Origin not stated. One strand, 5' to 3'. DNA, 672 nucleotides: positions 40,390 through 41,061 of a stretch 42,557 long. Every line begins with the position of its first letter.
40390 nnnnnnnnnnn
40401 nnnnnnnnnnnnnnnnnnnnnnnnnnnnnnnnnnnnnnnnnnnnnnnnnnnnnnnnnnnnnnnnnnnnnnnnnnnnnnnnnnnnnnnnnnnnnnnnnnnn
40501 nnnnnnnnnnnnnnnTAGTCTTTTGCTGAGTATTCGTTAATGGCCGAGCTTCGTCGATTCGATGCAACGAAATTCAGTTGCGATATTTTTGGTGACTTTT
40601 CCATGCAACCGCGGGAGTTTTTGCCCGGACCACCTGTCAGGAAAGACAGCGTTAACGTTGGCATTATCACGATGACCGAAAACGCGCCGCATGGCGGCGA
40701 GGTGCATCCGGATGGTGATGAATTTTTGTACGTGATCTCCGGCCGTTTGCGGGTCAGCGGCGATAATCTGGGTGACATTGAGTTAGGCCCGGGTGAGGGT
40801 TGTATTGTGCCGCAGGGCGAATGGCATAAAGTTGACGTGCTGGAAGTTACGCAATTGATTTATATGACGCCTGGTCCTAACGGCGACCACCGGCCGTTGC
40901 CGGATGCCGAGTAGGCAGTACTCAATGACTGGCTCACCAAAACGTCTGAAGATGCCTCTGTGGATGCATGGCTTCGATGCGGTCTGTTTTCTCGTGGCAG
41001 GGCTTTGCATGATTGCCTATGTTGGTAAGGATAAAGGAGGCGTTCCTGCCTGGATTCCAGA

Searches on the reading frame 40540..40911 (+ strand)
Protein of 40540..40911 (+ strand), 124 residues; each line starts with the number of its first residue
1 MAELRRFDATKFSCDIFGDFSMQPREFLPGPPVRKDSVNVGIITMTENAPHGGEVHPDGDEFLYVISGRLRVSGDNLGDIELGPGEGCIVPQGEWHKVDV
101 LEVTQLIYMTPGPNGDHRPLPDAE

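Call 5: search_protein_families(library=pfam, proteins=[window:40540-40911:+], max_evalue=0.01)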
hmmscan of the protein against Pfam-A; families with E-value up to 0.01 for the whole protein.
window:40540-40911:+ (124 aa): 4 families
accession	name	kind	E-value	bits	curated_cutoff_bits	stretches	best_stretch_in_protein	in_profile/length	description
PF07883.17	Cupin_2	-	1.6e-09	37.7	27.2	1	51-99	11-57/70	Cupin domain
PF05899.18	Cupin_3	-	0.0003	20.9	23.5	1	51-104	17-70/74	EutQ-like cupin domain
PF19480.5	DUF6016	-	0.0011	19.9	27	1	86-104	110-131/141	Domain of unknown function (DUF6016)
PF00190.28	Cupin_1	-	0.0083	16.1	22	0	42-94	37-95/151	Cupin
